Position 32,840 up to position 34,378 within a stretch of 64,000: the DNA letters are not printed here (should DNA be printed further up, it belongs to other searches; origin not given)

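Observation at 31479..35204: Cluster of three ATP-grasp ligases plus a RimB-like aspartic protease (and a tiny TM peptide) next to the chaperone operon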

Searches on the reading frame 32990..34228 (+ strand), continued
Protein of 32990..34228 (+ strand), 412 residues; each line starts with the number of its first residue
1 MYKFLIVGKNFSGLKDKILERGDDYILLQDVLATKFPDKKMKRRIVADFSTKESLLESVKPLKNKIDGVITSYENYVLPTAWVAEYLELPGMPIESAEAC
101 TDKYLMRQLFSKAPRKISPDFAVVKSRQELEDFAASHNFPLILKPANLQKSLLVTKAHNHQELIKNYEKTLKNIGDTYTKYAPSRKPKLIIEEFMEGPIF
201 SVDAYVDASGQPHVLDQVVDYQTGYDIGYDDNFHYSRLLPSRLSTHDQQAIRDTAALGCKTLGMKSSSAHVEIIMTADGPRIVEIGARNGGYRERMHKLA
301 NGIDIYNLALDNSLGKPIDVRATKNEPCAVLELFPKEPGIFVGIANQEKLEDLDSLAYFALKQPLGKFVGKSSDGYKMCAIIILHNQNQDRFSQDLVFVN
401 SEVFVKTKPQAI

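Call 29: search_protein_families(library=pfam, proteins=[L004:9214-11058:-], max_evalue=0.001)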
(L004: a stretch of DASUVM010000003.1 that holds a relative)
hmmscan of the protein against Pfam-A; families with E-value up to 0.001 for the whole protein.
L004:9214-11058:- (614 aa): 0 families

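Call 42: search_protein_families(library=ncbifam, proteins=[L003:8875-9819:-, L003:9816-10781:-, L035:5285-6175:-, L003:10769-11605:-, L036:10220-10957:+, L066:9202-10509:-, L069:9202-10530:-, L004:9214-11058:-, L009:5012-6082:-], max_evalue=0.00001)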
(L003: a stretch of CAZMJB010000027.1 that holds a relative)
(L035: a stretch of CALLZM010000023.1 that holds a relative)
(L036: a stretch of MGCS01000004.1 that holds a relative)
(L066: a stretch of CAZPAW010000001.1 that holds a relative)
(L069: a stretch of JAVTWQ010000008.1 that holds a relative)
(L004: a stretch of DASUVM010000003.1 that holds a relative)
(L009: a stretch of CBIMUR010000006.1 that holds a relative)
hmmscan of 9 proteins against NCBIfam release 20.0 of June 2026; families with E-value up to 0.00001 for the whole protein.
L003:8875-9819:- (314 aa): 13 families
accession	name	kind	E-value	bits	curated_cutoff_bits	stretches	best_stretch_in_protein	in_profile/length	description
TIGR02068.2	cya_phycin_syn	equivalog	2.4e-64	217.8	850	1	6-312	157-471/862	cyanophycin synthetase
NF010623.0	PRK14016.1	subfamily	1.2e-58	199.1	877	1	43-313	193-473/871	cyanophycin synthetase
NF002688.0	PRK02471.1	equivalog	1.3e-49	169.3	425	1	4-313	429-753/756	bifunctional glutamate--cysteine ligase GshA/glutathione synthetase GshB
TIGR03103.1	trio_acet_GNAT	equivalog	1.5e-46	159.1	569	1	5-311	239-540/547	N-acetylglutaminylglutamine synthetase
TIGR01435.1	glu_cys_lig_rel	equivalog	2.3e-33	115.4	656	1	4-301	411-709/719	bifunctional glutamate--cysteine ligase/glutathione synthetase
NF040720.1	MptN_Meth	equivalog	2e-17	63.2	350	1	60-164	97-207/291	tetrahydromethanopterin:alpha-L-glutamate ligase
TIGR00768.1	rimK_fam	subfamily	4.1e-14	52.6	143.4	1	58-164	81-195/276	RimK family alpha-L-glutamate ligase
NF002378.0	PRK01372.1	subfamily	5.6e-10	38.4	243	1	58-164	94-201/305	D-alanine--D-alanine ligase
TIGR01205.1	D_ala_D_alaTIGR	subfamily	1.1e-09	37.7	245.65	1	58-160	100-210/318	D-alanine--D-alanine ligase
NF002527.0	PRK01966.1-3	equivalog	5.2e-09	35.7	310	0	57-153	111-212/332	D-alanine--D-alanine ligase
NF007764.0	PRK10446.1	equivalog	1e-07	31.6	331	0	97-165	136-206/300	30S ribosomal protein S6--L-glutamate ligase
NF009405.0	PRK12767.1-4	equivalog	3.8e-06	26.1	390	1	61-154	109-198/320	carbamoyl phosphate synthase-like protein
NF003573.0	PRK05246.1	equivalog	5.4e-06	25.4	272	1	69-166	125-229/316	glutathione synthase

L003:9816-10781:- (321 aa): 8 families
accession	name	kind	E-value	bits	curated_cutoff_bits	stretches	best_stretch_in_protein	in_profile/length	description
TIGR02068.2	cya_phycin_syn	equivalog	3.6e-74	250.2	850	1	7-318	160-472/862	cyanophycin synthetase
NF010623.0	PRK14016.1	subfamily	6.8e-74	249.5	877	1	7-319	161-474/871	cyanophycin synthetase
NF002688.0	PRK02471.1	equivalog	6.2e-58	196.8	425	1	4-317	431-752/756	bifunctional glutamate--cysteine ligase GshA/glutathione synthetase GshB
TIGR01435.1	glu_cys_lig_rel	equivalog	4.1e-41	141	656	1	47-304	453-707/719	bifunctional glutamate--cysteine ligase/glutathione synthetase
TIGR03103.1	trio_acet_GNAT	equivalog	5.6e-38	130.8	569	1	4-298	240-528/547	N-acetylglutaminylglutamine synthetase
NF040720.1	MptN_Meth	equivalog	1.5e-11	43.9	350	1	61-162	99-202/291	tetrahydromethanopterin:alpha-L-glutamate ligase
TIGR00768.1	rimK_fam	subfamily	1.3e-10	41.2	143.4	0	62-160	86-188/276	RimK family alpha-L-glutamate ligase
TIGR01380.1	glut_syn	equivalog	3e-06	26.5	299.05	0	79-163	135-222/312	glutathione synthase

L035:5285-6175:- (296 aa): 13 families
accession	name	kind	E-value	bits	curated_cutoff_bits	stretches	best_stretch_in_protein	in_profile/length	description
TIGR00768.1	rimK_fam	subfamily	1.3e-28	100.2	143.4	1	55-274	38-258/276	RimK family alpha-L-glutamate ligase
TIGR02144.1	LysX_arch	equivalog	8e-21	74.4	275.6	1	80-268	62-251/281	lysine biosynthesis protein LysX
NF040720.1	MptN_Meth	equivalog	4e-19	68.8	350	1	35-268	28-266/291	tetrahydromethanopterin:alpha-L-glutamate ligase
NF007764.0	PRK10446.1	equivalog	1.5e-11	44.1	331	1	47-273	41-267/300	30S ribosomal protein S6--L-glutamate ligase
NF009110.0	PRK12458.1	subfamily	3.7e-10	39.3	408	1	86-223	116-262/349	glutathione synthetase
TIGR04356.1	grasp_GAK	hypoth_equivalog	1.1e-09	37.9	300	1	42-279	34-270/287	GAK system ATP-grasp enzyme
NF002378.0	PRK01372.1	subfamily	1.1e-09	37.5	243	1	64-275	59-275/305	D-alanine--D-alanine ligase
NF009402.0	PRK12767.1-1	equivalog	1.5e-09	37.2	218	1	87-276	97-281/329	carbamoyl phosphate synthase-like protein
TIGR04443.1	F420_CofF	equivalog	2.7e-08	33.2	300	1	134-271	123-258/283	coenzyme gamma-F420-2:alpha-L-glutamate ligase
TIGR02068.2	cya_phycin_syn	equivalog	3e-08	32.2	850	0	212-261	383-431/862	cyanophycin synthetase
NF003573.0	PRK05246.1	equivalog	3.9e-07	29.2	272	1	22-255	38-276/316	glutathione synthase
TIGR01205.1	D_ala_D_alaTIGR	subfamily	4.8e-07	29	245.65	1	25-276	25-292/318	D-alanine--D-alanine ligase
NF002688.0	PRK02471.1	equivalog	6.2e-06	24.8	425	0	213-270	663-726/756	bifunctional glutamate--cysteine ligase GshA/glutathione synthetase GshB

L003:10769-11605:- (278 aa): 11 families
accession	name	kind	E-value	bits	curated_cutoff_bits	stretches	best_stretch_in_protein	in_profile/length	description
TIGR00768.1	rimK_fam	subfamily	5.9e-40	137.4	143.4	1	30-271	20-275/276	RimK family alpha-L-glutamate ligase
NF007764.0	PRK10446.1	equivalog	1.1e-39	136.5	331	1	42-272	49-286/300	30S ribosomal protein S6--L-glutamate ligase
NF040720.1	MptN_Meth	equivalog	3.9e-29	101.6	350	1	49-273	54-291/291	tetrahydromethanopterin:alpha-L-glutamate ligase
TIGR02144.1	LysX_arch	equivalog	5.2e-25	88.1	275.6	1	31-276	27-279/281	lysine biosynthesis protein LysX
TIGR04443.1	F420_CofF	equivalog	6.7e-16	58.1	300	1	122-273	129-279/283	coenzyme gamma-F420-2:alpha-L-glutamate ligase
NF003573.0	PRK05246.1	equivalog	3.1e-15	55.8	272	1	39-272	68-309/316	glutathione synthase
TIGR01380.1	glut_syn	equivalog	2.9e-14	52.8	299.05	1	112-271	144-307/312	glutathione synthase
TIGR02068.2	cya_phycin_syn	equivalog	7e-13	47.5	850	1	199-270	384-468/862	cyanophycin synthetase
TIGR04356.1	grasp_GAK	hypoth_equivalog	2.5e-12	46.5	300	1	59-274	67-285/287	GAK system ATP-grasp enzyme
NF010623.0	PRK14016.1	subfamily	7.4e-12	44.2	877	0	118-192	245-317/871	cyanophycin synthetase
NF009110.0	PRK12458.1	subfamily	1.6e-11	43.8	408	1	52-268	87-323/349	glutathione synthetase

L036:10220-10957:+ (245 aa): 2 families
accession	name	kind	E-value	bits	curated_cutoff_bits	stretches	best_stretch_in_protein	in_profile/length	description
NF003642.0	PRK05282.1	equivalog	8.7e-09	35.2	156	1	20-127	22-125/233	dipeptidase PepE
TIGR02069.1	cyanophycinase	equivalog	1.6e-08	34.3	126.6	1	5-232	3-223/250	cyanophycinase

L066:9202-10509:- (435 aa): 1 family
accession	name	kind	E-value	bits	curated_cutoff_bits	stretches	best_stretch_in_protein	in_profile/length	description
TIGR02421.1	QEGLA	hypoth_equivalog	5.2e-12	45.7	338.65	1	91-397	93-317/368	flavohemoglobin expression-modulating QEGLA motif protein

L069:9202-10530:- (442 aa): 2 families
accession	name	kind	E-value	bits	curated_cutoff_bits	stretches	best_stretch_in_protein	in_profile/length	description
NF005096.0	PRK06524.1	equivalog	4.6e-25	87.7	684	1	151-331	178-357/493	biotin carboxylase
TIGR00877.1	purD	equivalog_domain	2.3e-07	30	288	1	107-324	96-318/425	phosphoribosylamine--glycine ligase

L004:9214-11058:- (614 aa): 0 families

L009:5012-6082:- (356 aa): 7 families
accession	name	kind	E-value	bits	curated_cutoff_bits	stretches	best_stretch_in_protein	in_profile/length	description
TIGR03103.1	trio_acet_GNAT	equivalog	1.3e-33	116.3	569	1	35-318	247-522/547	N-acetylglutaminylglutamine synthetase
TIGR02068.2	cya_phycin_syn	equivalog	2.9e-31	108.3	850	1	86-339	210-467/862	cyanophycin synthetase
NF010623.0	PRK14016.1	subfamily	3.6e-30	104.8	877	1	83-338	208-467/871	cyanophycin synthetase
NF002688.0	PRK02471.1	equivalog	6.1e-22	77.8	425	1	85-340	485-749/756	bifunctional glutamate--cysteine ligase GshA/glutathione synthetase GshB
TIGR01435.1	glu_cys_lig_rel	equivalog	3e-12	45.6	656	1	87-323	467-700/719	bifunctional glutamate--cysteine ligase/glutathione synthetase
NF002378.0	PRK01372.1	subfamily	3.9e-06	25.8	243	1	86-186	97-194/305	D-alanine--D-alanine ligase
NF000091.3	D_ala_D_ser_VanG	exception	7.8e-06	25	495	0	86-181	132-228/344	D-alanine--D-serine ligase VanG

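Call 53: search_protein_representatives(alignment_id=A1)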
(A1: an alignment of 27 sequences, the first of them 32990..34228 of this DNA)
Query: 27 sequences, 409 profile positions. Proteins with E-value up to 0.001 (for the whole library): 11553; up to 1e-10: 4598; up to 1e-30: 342. The best 150 are listed.
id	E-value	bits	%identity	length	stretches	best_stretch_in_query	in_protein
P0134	3.1e-191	652.1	-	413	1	3-408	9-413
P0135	6.2e-166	568.8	-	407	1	3-407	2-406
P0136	5.2e-156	536.1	-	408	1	1-408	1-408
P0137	1.8e-152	524.5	-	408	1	1-407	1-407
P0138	1.1e-151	521.8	-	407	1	2-407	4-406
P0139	2.9e-148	510.6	-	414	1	1-405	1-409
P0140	8.0e-139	479.5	-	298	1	112-407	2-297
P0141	1.1e-136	472.4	-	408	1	1-407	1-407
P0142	1.4e-134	465.6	-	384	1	25-406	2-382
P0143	4.5e-132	457.3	-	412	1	4-405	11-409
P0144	3.9e-131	454.2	-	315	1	4-285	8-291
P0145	2.9e-123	428.2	-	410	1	4-407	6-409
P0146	1.0e-121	423.2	-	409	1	5-407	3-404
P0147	1.0e-119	416.6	-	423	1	4-406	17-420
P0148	5.3e-119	414.2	-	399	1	16-408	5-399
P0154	1.8e-113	396.0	-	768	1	1-408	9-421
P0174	3.1e-103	362.3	-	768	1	2-407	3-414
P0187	1.6e-98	346.8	-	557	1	1-406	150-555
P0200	1.1e-91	324.3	-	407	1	17-399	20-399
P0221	8.8e-70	252.1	-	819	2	67-399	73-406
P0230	2.0e-63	231.2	-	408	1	8-405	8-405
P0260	1.5e-54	201.9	-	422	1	49-408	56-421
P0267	1.1e-53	199.1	-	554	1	65-406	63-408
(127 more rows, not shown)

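Call 54: predict_structure(alignment_id=A1)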
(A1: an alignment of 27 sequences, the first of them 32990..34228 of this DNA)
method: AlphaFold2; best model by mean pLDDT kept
length: 412 residues; sequences in the alignment: 27
mean_pLDDT: 90.1   pTM: 0.88
mean pLDDT of the five models: 90.1, 89.6, 89.2, 88.8, 88.0
residues with pLDDT >= 90: 297; 70-90: 92; 50-70: 11; < 50: 12
segments of 3 or more residues with pLDDT < 50: 224-234
pLDDT, mean of each block of 10 residues (from residue 1): 94 93 96 87 91 94 95 88 97 95 92 93 95 95 83 84 93 86 84 91 95 95 48 67 95 98 95 93 86 90 94 92 94 89 97 97 92 76 96 94 92 58
secondary structure, 60 per line:
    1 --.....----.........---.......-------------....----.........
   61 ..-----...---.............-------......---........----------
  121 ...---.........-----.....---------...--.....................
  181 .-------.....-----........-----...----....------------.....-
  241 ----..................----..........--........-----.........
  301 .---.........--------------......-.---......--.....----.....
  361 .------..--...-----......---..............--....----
elements in order: E3-7 H12-20 E24-30 E44-47 H52-62 E68-70 H74-86 H94-99 H103-110 E121-123 H127-135 E141-145 E155-157 H160-181 E189-193 E199-206 E212-214 E219-222 E235-239 H245-262 E267-276 E279-286 H292-301 H305-313 E328-333 E339-344 H347-351 E356-361 E380-385 H389-402 E405-408
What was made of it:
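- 32990..34228 (+): 'G412', a 412-aa ATP-grasp ligase with an L-amino-acid-ligase fold and unknown substrate. It is the conserved second ligase of the module. The AF2 model has pLDDT 90.1 (call 54).
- On L-amino acid ligase (LAL) family: AF2 model with pLDDT 90.1 (call 54).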

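Call 55: search_protein_families(library=pfam, proteins=[P0154, P0174, P0187, P0221, P0267, P0200, P0230, P0260], max_evalue=0.0001)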
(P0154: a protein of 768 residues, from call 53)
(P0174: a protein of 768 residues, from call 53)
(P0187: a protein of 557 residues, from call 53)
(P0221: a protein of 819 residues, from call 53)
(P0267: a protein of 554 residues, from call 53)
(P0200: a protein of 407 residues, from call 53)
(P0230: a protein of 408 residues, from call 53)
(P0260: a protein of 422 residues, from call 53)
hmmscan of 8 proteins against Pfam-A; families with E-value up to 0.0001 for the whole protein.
P0154 (768 aa): 6 families
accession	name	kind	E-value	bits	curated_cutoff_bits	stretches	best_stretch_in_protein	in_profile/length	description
PF00534.26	Glycos_transf_1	-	6.1e-20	71.9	26.4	1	591-728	12-152/172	Glycosyl transferases group 1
PF13535.11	ATP-grasp_4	-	3.5e-18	66.2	27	1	150-305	2-156/160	ATP-grasp domain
PF13692.12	Glyco_trans_1_4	-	9.5e-15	55.5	27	1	596-718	3-129/142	Glycosyl transferases group 1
PF01071.24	GARS_A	-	1.3e-06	28.8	27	1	118-303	6-190/194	Phosphoribosylglycinamide synthetase, ATP-grasp (A) domain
PF07478.18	Dala_Dala_lig_C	-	1.3e-05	25.2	24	1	143-294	29-167/204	D-ala D-ala ligase C-terminus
PF02655.19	ATP-grasp_3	-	3.7e-05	24.3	23.2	1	114-304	3-159/160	ATP-grasp domain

P0174 (768 aa): 6 families
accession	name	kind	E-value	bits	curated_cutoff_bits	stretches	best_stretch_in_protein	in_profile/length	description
PF00534.26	Glycos_transf_1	-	5.3e-25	88.4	26.4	1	596-728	16-154/172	Glycosyl transferases group 1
PF13692.12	Glyco_trans_1_4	-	2.5e-20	73.6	27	1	597-725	3-135/142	Glycosyl transferases group 1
PF13535.11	ATP-grasp_4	-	1.8e-14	54.1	27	1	144-299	3-157/160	ATP-grasp domain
PF13524.12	Glyco_trans_1_2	-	8.8e-07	29.4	25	1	620-758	13-138/144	Glycosyl transferase-like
PF02786.22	CPSase_L_D2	-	2.6e-05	24.3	19.8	1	107-322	1-206/211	Carbamoyl-phosphate synthase L chain, ATP binding domain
PF01071.24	GARS_A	-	9.2e-05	22.8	27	0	110-296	5-190/194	Phosphoribosylglycinamide synthetase, ATP-grasp (A) domain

P0187 (557 aa): 6 families
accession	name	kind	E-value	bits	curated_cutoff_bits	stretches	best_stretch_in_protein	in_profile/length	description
PF13535.11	ATP-grasp_4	-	5.4e-21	75.3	27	1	288-440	3-155/160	ATP-grasp domain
PF01071.24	GARS_A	-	3e-09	37.4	27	1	267-439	17-190/194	Phosphoribosylglycinamide synthetase, ATP-grasp (A) domain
PF02786.22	CPSase_L_D2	-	3e-09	37.1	19.8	1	251-468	1-209/211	Carbamoyl-phosphate synthase L chain, ATP binding domain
PF02655.19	ATP-grasp_3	-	1.7e-07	31.9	23.2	1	329-440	56-159/160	ATP-grasp domain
PF07478.18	Dala_Dala_lig_C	-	2.7e-06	27.5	24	1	274-436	23-174/204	D-ala D-ala ligase C-terminus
PF08443.16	RimK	-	2.6e-05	24.3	21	0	267-439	18-168/188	RimK-like ATP-grasp domain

P0221 (819 aa): 8 families
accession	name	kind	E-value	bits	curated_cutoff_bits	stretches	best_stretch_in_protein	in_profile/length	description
PF13535.11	ATP-grasp_4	-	1e-32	113.4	27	2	564-701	3-156/160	ATP-grasp domain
PF18603.7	LAL_C2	-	1.3e-15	57.8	29.4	1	742-817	1-77/78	L-amino acid ligase C-terminal domain 2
PF02655.19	ATP-grasp_3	-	2.8e-11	44.2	23.2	1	528-700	3-159/160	ATP-grasp domain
PF07478.18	Dala_Dala_lig_C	-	2e-10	41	24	1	539-697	5-175/204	D-ala D-ala ligase C-terminus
PF02786.22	CPSase_L_D2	-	2.6e-10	40.6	19.8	1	528-721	1-201/211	Carbamoyl-phosphate synthase L chain, ATP binding domain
PF01071.24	GARS_A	-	5.4e-10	39.9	27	1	529-627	3-108/194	Phosphoribosylglycinamide synthetase, ATP-grasp (A) domain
PF02222.28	ATP-grasp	-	2.9e-08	34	27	1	535-671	2-138/179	ATP-grasp domain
PF18130.6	ATPgrasp_N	-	5e-08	33.8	27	1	440-515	5-79/81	ATP-grasp N-terminal domain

P0267 (554 aa): 3 families
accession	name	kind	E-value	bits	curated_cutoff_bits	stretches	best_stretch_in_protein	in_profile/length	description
PF13535.11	ATP-grasp_4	-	9e-15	55.1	27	1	139-290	3-154/160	ATP-grasp domain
PF05618.17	Zn_protease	-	2.5e-11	44.1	27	1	425-543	6-132/138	Putative ATP-dependent zinc protease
PF07478.18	Dala_Dala_lig_C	-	1e-05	25.6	24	1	125-190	23-87/204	D-ala D-ala ligase C-terminus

P0200 (407 aa): 1 family
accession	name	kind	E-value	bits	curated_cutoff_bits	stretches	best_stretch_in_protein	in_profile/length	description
PF13535.11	ATP-grasp_4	-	6.3e-16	58.8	27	1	141-296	2-156/160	ATP-grasp domain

P0230 (408 aa): 2 families
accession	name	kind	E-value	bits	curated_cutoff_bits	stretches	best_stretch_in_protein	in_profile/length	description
PF13535.11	ATP-grasp_4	-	2.2e-13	50.6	27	1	138-292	1-156/160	ATP-grasp domain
PF18603.7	LAL_C2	-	5.5e-08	33.4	29.4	1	333-408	3-78/78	L-amino acid ligase C-terminal domain 2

P0260 (422 aa): 1 family
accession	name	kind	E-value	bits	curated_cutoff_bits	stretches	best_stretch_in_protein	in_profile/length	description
PF13535.11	ATP-grasp_4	-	7e-21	74.9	27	1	152-305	2-156/160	ATP-grasp domain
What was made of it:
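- Two G412-family proteins are instead fused to a group-1 glycosyltransferase (P0154, P0174; call 55). Two family members are fused to a group-1 glycosyltransferase (call 55). GT1 fusions exist (call 55).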
